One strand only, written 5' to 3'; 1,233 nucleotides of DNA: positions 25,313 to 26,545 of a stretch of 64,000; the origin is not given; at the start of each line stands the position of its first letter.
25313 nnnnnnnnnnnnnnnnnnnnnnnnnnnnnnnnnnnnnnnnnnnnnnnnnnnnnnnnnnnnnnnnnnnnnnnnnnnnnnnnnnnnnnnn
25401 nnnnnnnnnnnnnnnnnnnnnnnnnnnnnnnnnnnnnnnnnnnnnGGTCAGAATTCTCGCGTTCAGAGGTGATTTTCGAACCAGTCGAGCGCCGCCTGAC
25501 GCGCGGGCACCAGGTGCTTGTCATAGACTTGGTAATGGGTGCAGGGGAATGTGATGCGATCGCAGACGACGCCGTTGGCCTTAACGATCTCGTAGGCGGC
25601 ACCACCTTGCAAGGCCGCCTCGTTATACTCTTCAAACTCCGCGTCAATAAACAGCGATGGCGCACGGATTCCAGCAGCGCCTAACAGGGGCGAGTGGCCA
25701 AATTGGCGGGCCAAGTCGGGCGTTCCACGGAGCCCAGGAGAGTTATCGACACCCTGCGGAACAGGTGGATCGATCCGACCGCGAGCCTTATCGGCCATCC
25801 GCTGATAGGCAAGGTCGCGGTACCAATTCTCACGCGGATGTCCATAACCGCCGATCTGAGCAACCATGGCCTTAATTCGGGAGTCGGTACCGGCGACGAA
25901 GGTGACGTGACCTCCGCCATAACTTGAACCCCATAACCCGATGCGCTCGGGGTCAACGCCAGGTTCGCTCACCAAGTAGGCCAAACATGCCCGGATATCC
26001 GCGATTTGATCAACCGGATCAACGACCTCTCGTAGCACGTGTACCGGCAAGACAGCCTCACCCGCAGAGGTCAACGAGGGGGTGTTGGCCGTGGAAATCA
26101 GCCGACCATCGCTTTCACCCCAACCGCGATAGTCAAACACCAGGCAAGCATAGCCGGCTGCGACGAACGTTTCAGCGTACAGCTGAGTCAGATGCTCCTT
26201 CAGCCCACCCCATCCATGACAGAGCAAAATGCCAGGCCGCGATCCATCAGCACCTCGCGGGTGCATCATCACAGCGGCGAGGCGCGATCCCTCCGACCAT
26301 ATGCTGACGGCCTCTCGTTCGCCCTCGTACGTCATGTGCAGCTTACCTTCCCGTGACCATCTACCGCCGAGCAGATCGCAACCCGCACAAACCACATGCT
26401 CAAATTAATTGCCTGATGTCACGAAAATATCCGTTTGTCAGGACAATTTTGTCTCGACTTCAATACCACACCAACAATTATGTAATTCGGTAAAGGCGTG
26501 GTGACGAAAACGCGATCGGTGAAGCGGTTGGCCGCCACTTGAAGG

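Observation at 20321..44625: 24-kb catabolic island for an unknown substrate, bracketed by two paralogous tandem-TetR regulators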

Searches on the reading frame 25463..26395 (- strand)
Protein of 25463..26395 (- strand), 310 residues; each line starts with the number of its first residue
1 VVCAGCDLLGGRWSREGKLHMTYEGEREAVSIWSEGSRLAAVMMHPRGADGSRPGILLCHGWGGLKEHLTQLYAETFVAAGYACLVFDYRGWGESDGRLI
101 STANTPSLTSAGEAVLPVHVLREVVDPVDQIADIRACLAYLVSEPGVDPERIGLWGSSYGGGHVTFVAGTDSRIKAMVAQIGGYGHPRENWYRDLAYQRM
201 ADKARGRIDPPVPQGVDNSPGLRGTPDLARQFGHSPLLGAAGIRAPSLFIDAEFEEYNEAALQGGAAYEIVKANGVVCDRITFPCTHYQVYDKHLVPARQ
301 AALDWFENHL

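Call 3: search_protein_families(library=pfam, proteins=[window:25463-26395:-])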
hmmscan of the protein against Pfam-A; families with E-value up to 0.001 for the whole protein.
window:25463-26395:- (310 aa): 8 families
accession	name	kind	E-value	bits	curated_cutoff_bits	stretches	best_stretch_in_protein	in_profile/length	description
PF02129.25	Peptidase_S15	-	1.7e-11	44.8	23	1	36-193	2-138/262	X-Pro dipeptidyl-peptidase (S15 family)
PF05448.18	AXE1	-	5.5e-10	38.9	21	1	35-180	65-206/321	Acetyl xylan esterase (AXE1)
PF00561.26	Abhydrolase_1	-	6.2e-09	36.3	25.8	1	56-182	3-102/245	alpha/beta hydrolase fold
PF01738.24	DLH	-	3.1e-08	33.9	21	1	40-182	2-129/217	Dienelactone hydrolase family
PF12697.13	Abhydrolase_6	-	1.4e-07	32.8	26.3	1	56-210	1-122/217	Alpha/beta hydrolase family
PF00326.27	Peptidase_S9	-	1.8e-07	31.3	22.6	1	130-182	44-97/213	Prolyl oligopeptidase family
PF12146.15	Hydrolase_4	-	5.8e-06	26.2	27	1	56-177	7-104/239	Serine aminopeptidase, S33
PF20434.5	BD-FAE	-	2e-05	24.6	26.8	0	129-184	65-122/215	BD-FAE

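Call 5: search_protein_families(library=ncbifam, proteins=[window:25463-26395:-], max_evalue=0.00001)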
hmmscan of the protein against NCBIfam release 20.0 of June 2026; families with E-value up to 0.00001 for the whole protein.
window:25463-26395:- (310 aa): 2 families
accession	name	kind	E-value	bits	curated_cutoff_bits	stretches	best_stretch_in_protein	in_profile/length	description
NF047920.1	lactonase_UilS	equivalog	1.9e-32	113.1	400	2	37-98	9-72/285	UilS family quorum-quenching N-acyl-homoserine lactonase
NF053518.1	DipepPtdsDpp5Prph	equivalog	2.5e-06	26.3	900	0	132-291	488-634/655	dipeptidyl-peptidase Dpp5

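Call 20: find_homologous_proteins(query=window:25463-26395:-, max_evalue=1e-20)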
Query window:25463-26395:- (310 aa): 734 proteins with E <= 1e-20 among 3866 candidates; the best 120 are listed.
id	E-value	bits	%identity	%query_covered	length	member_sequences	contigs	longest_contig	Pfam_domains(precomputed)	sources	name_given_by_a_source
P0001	6.0e-194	662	93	97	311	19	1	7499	PF02129.25,PF00326.28,PF05448.19,PF12697.14,PF01738.25,PF00561.27,PF12146.16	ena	-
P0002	5.2e-153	527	77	94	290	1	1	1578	PF02129.25,PF00326.28,PF05448.19,PF12697.14,PF01738.25,PF00561.27,PF12146.16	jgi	jgi:dienelactone hydrolase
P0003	2.0e-149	515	76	94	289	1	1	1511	PF02129.25,PF00326.28,PF05448.19,PF12697.14,PF01738.25,PF00561.27,PF12146.16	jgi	jgi:dienelactone hydrolase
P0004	2.6e-148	512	76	94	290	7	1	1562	PF02129.25,PF00326.28,PF05448.19,PF12697.14,PF01738.25,PF00561.27,PF12146.16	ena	-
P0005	7.7e-148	510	74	94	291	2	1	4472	PF02129.25,PF00326.28,PF05448.19,PF12697.14,PF01738.25,PF00561.27,PF12146.16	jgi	jgi:hypothetical protein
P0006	1.3e-146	506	73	94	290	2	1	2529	PF02129.25,PF05448.19,PF12697.14,PF01738.25,PF00561.27,PF12146.16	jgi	jgi:dienelactone hydrolase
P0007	4.4e-145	501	73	94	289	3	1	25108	PF02129.25,PF00326.28,PF05448.19,PF12697.14,PF01738.25,PF00561.27,PF12146.16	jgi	jgi:uncharacterized protein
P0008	8.2e-145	500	74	94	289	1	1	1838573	PF02129.25,PF00326.28,PF05448.19,PF12697.14,PF01738.25,PF00561.27,PF12146.16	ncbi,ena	-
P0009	9.4e-145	500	71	94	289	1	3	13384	PF02129.25,PF00326.28,PF05448.19,PF12697.14,PF01738.25,PF00561.27,PF12146.16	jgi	jgi:dienelactone hydrolase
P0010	2.2e-143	496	72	94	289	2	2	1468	PF02129.25,PF00326.28,PF05448.19,PF12697.14,PF01738.25,PF00561.27,PF12146.16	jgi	jgi:dienelactone hydrolase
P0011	5.5e-143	494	72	94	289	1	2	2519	PF02129.25,PF00326.28,PF05448.19,PF12697.14,PF01738.25,PF00561.27,PF12146.16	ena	-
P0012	5.2e-142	491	72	94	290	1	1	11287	PF02129.25,PF00326.28,PF05448.19,PF12697.14,PF01738.25,PF00561.27,PF12146.16,PF20434.6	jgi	jgi:dienelactone hydrolase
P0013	7.4e-142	491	72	94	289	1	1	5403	PF02129.25,PF00326.28,PF05448.19,PF12697.14,PF01738.25,PF00561.27,PF12146.16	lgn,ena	-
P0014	1.6e-141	489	71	94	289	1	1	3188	PF02129.25,PF00326.28,PF05448.19,PF12697.14,PF01738.25,PF00561.27,PF12146.16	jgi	-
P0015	9.6e-141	487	72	93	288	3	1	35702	PF02129.25,PF00326.28,PF05448.19,PF12697.14,PF01738.25,PF00561.27,PF12146.16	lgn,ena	-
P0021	1.0e-136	474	69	94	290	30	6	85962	PF02129.25,PF00326.28,PF05448.19,PF12697.14,PF01738.25,PF00561.27,PF12146.16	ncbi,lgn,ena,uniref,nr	ncbi:hypothetical protein GGQ61_004115 [Phenylobacterium haematophilum]|uniref:Xaa-Pro dipeptidyl-pe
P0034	1.2e-129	450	68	93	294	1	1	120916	PF02129.25,PF00326.28,PF05448.19,PF12697.14,PF01738.25,PF00561.27,PF12146.16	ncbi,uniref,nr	ncbi:alpha/beta fold hydrolase [Bradyrhizobium sp. NAS80.1]|uniref:alpha/beta hydrolase n=1 Tax=Brad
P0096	4.2e-113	396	64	90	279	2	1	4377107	PF02129.25,PF00326.28,PF05448.19,PF12697.14,PF01738.25,PF00561.27,PF12146.16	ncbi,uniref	ncbi:alpha/beta hydrolase [Lichenicoccus sp.]|uniref:alpha/beta hydrolase n=1 Tax=Lichenicoccus sp. 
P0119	5.1e-110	386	59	93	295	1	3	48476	PF02129.25,PF00326.28,PF05448.19,PF12697.14,PF01738.25,PF00561.27,PF12146.16,PF20434.6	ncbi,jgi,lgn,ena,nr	ncbi:MAG TPA: alpha/beta fold hydrolase [Streptosporangiaceae bacterium]|nr:alpha/beta fold hydrolas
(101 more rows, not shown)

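Call 21: find_encoding_contigs(protein=P0008, flank=10000, max_places=2)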
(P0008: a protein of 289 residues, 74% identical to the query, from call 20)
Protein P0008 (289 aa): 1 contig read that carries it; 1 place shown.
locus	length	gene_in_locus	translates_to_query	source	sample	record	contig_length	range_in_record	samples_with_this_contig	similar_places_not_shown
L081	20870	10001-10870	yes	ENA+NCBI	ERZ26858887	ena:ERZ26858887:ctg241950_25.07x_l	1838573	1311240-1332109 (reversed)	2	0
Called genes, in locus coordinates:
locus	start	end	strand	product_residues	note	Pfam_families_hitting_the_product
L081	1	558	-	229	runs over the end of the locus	PF00300:His_Phos_1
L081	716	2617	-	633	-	PF07715:Plug, PF00593:TonB_dep_Rec_b-barrel, PF14905:OMP_b-brl_3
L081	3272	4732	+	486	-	PF01656:CbiA, PF13500:AAA_26, PF07685:GATase_3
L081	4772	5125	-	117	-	-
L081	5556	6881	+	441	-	PF00440:TetR_N, PF17932:TetR_C_24 (weak)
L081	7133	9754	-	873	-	PF07715:Plug, PF00593:TonB_dep_Rec_b-barrel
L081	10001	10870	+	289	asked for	PF05448:AXE1, PF01738:DLH, PF02129:Peptidase_S15, PF00561:Abhydrolase_1, PF12146:Hydrolase_4 (faint), PF12697:Abhydrolase_6, PF00326:Peptidase_S9 (weak)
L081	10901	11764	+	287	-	PF00106:adh_short, PF08659:KR, PF13561:adh_short_C2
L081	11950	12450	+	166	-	-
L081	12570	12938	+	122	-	PF00903:Glyoxalase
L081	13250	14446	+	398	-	PF07690:MFS_1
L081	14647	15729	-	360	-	PF13384:HTH_23, PF13518:HTH_28 (weak), PF13551:HTH_29, PF13565:HTH_32, PF13358:DDE_3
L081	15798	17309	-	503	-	PF07690:MFS_1, PF13347:MFS_2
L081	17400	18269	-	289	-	PF05721:PhyH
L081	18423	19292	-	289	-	PF02798:GST_N (weak), PF00043:GST_C (weak), PF13410:GST_C_2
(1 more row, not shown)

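Call 22: find_encoding_contigs(protein=P0034, flank=10000, max_places=2)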
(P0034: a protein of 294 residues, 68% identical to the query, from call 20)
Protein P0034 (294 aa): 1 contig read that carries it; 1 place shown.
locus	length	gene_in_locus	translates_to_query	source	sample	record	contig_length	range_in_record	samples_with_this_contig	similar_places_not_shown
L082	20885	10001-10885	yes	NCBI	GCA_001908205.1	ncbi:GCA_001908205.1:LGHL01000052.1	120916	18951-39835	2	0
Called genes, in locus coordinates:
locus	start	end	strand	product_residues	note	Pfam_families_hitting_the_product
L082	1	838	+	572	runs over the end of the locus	PF00496:SBP_bac_5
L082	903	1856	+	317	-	PF19300:BPD_transp_1_N, PF00528:BPD_transp_1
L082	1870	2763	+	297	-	PF12911:OppC_N, PF00528:BPD_transp_1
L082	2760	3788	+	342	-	PF00005:ABC_tran, PF08352:oligo_HPY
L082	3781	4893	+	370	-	PF00005:ABC_tran, PF13304:AAA_21 (faint), PF08352:oligo_HPY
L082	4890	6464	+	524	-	PF00501:AMP-binding, PF13193:AMP-binding_C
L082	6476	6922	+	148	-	PF03061:4HBT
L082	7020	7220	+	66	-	-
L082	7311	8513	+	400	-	PF00108:Thiolase_N, PF02803:Thiolase_C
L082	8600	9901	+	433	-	PF02737:3HCDH_N, PF03446:NAD_binding_2 (weak), PF00725:3HCDH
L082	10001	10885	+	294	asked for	PF05448:AXE1, PF01738:DLH, PF02129:Peptidase_S15, PF12146:Hydrolase_4 (faint), PF00561:Abhydrolase_1, PF12697:Abhydrolase_6 (weak), PF00326:Peptidase_S9 (faint)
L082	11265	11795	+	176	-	PF00106:adh_short, PF13561:adh_short_C2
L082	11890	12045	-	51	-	-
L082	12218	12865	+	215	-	-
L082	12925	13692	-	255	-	PF00528:BPD_transp_1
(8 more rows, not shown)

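Call 23: find_encoding_contigs(protein=P0119, flank=10000, max_places=2)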
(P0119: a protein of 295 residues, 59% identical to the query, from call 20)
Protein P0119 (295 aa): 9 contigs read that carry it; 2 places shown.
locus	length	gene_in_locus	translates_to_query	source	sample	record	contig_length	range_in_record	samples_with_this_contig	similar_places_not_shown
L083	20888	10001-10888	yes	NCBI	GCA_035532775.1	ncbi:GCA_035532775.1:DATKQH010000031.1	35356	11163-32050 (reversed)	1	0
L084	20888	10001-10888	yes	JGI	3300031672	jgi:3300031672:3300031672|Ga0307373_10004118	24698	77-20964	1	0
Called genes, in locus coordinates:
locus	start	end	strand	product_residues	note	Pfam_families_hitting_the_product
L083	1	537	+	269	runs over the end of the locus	PF00106:adh_short, PF08659:KR, PF13561:adh_short_C2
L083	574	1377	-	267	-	PF13622:4HBT_3, PF20789:4HBT_3C, PF02551:Acyl_CoA_thio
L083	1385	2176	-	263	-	PF00378:ECH_1, PF16113:ECH_2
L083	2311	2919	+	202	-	PF05762:VWA_CoxE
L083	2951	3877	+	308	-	PF00106:adh_short, PF08659:KR, PF13561:adh_short_C2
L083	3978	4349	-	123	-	-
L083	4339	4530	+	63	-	-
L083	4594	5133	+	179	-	PF00596:Aldolase_II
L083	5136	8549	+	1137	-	PF00289:Biotin_carb_N, PF02786:CPSase_L_D2, PF02785:Biotin_carb_C, PF00364:Biotin_lipoyl, PF25973:BSH_CzcB (faint), PF01039:Carboxyl_trans, PF03255:ACCA (weak)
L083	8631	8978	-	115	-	-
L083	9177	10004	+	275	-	PF13622:4HBT_3, PF20789:4HBT_3C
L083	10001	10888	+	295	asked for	PF02129:Peptidase_S15, PF05448:AXE1, PF01738:DLH, PF20434:BD-FAE (faint), PF00561:Abhydrolase_1, PF12146:Hydrolase_4 (weak), PF12697:Abhydrolase_6, PF00326:Peptidase_S9 (weak)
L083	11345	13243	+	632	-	PF00890:FAD_binding_2 (weak), PF00106:adh_short, PF13561:adh_short_C2 (weak), PF05721:PhyH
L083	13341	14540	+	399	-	PF02515:CoA_transf_3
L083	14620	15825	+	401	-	PF00108:Thiolase_N, PF02803:Thiolase_C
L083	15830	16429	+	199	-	PF08659:KR (weak), PF13561:adh_short_C2, PF00106:adh_short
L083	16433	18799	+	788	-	PF02515:CoA_transf_3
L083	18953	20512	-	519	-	PF01039:Carboxyl_trans, PF03255:ACCA (weak)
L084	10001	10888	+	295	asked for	PF02129:Peptidase_S15, PF05448:AXE1, PF01738:DLH, PF20434:BD-FAE (faint), PF00561:Abhydrolase_1, PF12146:Hydrolase_4 (weak), PF12697:Abhydrolase_6, PF00326:Peptidase_S9 (weak)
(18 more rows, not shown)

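Call 26: search_solved_structures(query=window:25463-26395:-, max_evalue=0.001)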
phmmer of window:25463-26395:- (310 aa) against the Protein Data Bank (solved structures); distinct sequences matched with E-value up to 0.001: 22.
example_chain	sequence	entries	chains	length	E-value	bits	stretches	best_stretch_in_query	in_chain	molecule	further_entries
7qjm_A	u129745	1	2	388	3.4e-20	75.8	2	126-195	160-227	alpha/beta-hydrolase (202)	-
7d78_D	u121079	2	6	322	7.1e-13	51.8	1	123-180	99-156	DltD domain-containing protein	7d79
9pjb_A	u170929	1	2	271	1.9e-10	43.8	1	33-98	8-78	MHETase MHT043-5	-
7q4h_A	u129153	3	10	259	1.2e-08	37.9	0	130-185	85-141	Hydrolase_4 domain-containing protein | Serine aminopeptidase S33 domain-containing protein | Prolyl oligopeptidase family protein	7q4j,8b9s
8b4u_A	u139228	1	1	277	2.1e-08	37.1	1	30-99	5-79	Alpha/beta hydrolase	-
9h0z_A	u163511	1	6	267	3.4e-08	36.4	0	130-183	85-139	Serine aminopeptidase S33 domain-containing protein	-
9pic_A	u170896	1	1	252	7e-08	35.4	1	28-98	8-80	Alpha/beta fold hydrolase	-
9pid_A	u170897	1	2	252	7.1e-08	35.4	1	28-98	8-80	Alpha/beta fold hydrolase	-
9pir_A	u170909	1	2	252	1.3e-07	34.5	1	28-98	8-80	Alpha/beta fold hydrolase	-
2hdw_A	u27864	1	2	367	1.7e-07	34.1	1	34-103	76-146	Hypothetical protein PA2218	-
8yzo_A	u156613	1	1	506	6.8e-07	32.1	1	130-187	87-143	Lipase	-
8yzn_A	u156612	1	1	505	7e-07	32.1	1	130-187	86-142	Lipase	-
3ksr_A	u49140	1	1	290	7.5e-07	32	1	41-92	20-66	Putative serine hydrolase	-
5xb6_A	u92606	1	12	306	8.4e-07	31.8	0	39-98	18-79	Uncharacterized protein YcjY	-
3fcy_A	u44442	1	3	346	9.3e-07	31.7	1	35-203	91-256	Xylan esterase 1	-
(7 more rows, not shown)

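Call 38: search_dna_similar(query=window:25463-26395:-, collection=plasmids, mode=protein, max_rows=25, max_evalue=1e-40)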
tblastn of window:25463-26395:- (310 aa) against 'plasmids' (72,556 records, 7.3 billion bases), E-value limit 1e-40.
Records with a match: 2; places in all: 2; records where one place covers at least 80% of the query: 2.
Best place of each record, by identity: <60% 2.
By first word of the organism name: Sphingopyxis 1; Agarilytica 1.
By predicted mobility (MOB-suite, as given by PLSDB): mobilizable 1; non-mobilizable 1.
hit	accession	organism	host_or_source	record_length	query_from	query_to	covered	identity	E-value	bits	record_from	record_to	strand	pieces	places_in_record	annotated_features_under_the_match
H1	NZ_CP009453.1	Sphingopyxis sp. 113P3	activated sludge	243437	1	310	100%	51.3%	6e-93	308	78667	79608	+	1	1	alpha/beta fold hydrolase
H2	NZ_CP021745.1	Agarilytica rhodophyticola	Rhodophyta,Sea water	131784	26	310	92%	35.1%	1e-45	172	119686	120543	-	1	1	CocE/NonD family hydrolase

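Call 39: get_annotated_region(hit=H1, flank=15000)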
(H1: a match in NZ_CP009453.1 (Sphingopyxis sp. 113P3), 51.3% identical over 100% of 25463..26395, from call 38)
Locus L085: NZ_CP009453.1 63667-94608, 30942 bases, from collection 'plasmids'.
description: Sphingopyxis sp. 113P3 plasmid unnamed, complete sequence
organism: Sphingopyxis sp. 113P3 (NCBI taxid 292913)
taxonomy: Bacteria; Pseudomonadota; Alphaproteobacteria; Sphingomonadales; Sphingomonadaceae; Sphingopyxis; Sphingopyxis sp. 113P3
host: -; source: activated sludge; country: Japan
typing (MOB-suite, as given by PLSDB): mobilizable; replicon rep_cluster_694; relaxase MOBF
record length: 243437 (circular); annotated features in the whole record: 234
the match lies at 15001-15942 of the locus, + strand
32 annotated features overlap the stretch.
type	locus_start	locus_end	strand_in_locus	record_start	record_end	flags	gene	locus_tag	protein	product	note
CDS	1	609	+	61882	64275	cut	-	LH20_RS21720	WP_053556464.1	DNA cytosine methyltransferase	-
CDS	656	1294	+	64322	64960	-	-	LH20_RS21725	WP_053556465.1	hypothetical protein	-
CDS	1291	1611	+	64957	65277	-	-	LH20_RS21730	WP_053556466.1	hypothetical protein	-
CDS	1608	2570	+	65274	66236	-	-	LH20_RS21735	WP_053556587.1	hypothetical protein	-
CDS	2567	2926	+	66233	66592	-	-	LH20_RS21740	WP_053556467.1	DUF3768 domain-containing protein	-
CDS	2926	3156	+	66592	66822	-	-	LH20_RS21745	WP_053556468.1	hypothetical protein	-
CDS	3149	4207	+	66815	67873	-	-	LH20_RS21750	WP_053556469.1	AraC family transcriptional regulator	-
CDS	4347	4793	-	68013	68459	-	-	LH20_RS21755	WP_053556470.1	hypothetical protein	-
CDS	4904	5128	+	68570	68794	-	-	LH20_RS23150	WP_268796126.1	helix-turn-helix transcriptional regulator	-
CDS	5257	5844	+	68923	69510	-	-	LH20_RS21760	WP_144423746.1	hypothetical protein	-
CDS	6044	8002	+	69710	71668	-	qatA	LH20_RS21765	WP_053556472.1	Qat anti-phage system ATPase QatA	GO:0051607 - defense response to virus [Evidence IEA]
CDS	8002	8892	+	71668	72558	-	qatB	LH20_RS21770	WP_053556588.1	Qat anti-phage system associated protein QatB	GO:0051607 - defense response to virus [Evidence IEA]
CDS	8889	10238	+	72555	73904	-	qatC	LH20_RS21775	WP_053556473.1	Qat anti-phage system QueC-like protein QatC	GO:0051607 - defense response to virus [Evidence IEA]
CDS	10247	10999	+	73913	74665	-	qatD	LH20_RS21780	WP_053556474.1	Qat anti-phage system TatD family nuclease QatD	GO:0051607 - defense response to virus [Evidence IEA]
CDS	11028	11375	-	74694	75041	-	-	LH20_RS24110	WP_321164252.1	helix-turn-helix transcriptional regulator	-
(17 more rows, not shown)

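Call 72: find_encoding_contigs(protein=P0021, flank=10000, max_places=1)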
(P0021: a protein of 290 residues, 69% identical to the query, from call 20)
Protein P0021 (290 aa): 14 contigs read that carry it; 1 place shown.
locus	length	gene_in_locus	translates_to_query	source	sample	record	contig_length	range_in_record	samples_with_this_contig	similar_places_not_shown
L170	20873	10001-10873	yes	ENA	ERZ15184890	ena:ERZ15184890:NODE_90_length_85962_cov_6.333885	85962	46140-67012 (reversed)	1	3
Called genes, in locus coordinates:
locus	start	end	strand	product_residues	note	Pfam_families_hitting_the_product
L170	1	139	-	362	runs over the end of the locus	-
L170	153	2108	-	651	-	PF13442:Cytochrome_CBB3, PF01011:PQQ, PF13360:PQQ_2, PF13570:Beta-prop_ACSF4 (faint), PF07774:EMC1_C (faint), PF13360:PQQ_2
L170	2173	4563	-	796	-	PF07715:Plug, PF00593:TonB_dep_Rec_b-barrel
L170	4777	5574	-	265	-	PF00106:adh_short, PF08659:KR (weak), PF13460:NAD_binding_10 (weak), PF13561:adh_short_C2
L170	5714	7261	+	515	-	PF00501:AMP-binding, PF13193:AMP-binding_C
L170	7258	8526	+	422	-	PF00440:TetR_N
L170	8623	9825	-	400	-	PF00108:Thiolase_N, PF02803:Thiolase_C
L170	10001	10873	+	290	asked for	PF05448:AXE1, PF01738:DLH, PF02129:Peptidase_S15, PF00561:Abhydrolase_1 (weak), PF12146:Hydrolase_4 (faint), PF12697:Abhydrolase_6 (weak), PF00326:Peptidase_S9 (weak)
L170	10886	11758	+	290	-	PF00106:adh_short, PF08659:KR, PF13561:adh_short_C2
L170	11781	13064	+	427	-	PF02737:3HCDH_N, PF00725:3HCDH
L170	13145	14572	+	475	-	PF13347:MFS_2, PF07690:MFS_1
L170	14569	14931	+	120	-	PF00034:Cytochrom_C (weak), PF13442:Cytochrome_CBB3 (faint)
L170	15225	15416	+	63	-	-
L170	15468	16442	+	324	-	PF03741:TerC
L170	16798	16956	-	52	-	-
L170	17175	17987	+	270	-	PF03372:Exo_endo_phos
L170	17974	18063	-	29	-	-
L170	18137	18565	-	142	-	PF01272:GreA_GreB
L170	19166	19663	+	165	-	PF00313:CSD, PF08206:OB_RNB (faint), PF22707:S1CSD-TOTE-2 (faint), PF23456:CSDE1 (faint), PF00313:CSD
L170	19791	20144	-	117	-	PF03334:PhaG_MnhG_YufB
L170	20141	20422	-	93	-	PF04066:MrpF_PhaF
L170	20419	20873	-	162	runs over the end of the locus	PF01899:MNHE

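Call 73: find_encoding_contigs(protein=P0096, flank=10000, max_places=1)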
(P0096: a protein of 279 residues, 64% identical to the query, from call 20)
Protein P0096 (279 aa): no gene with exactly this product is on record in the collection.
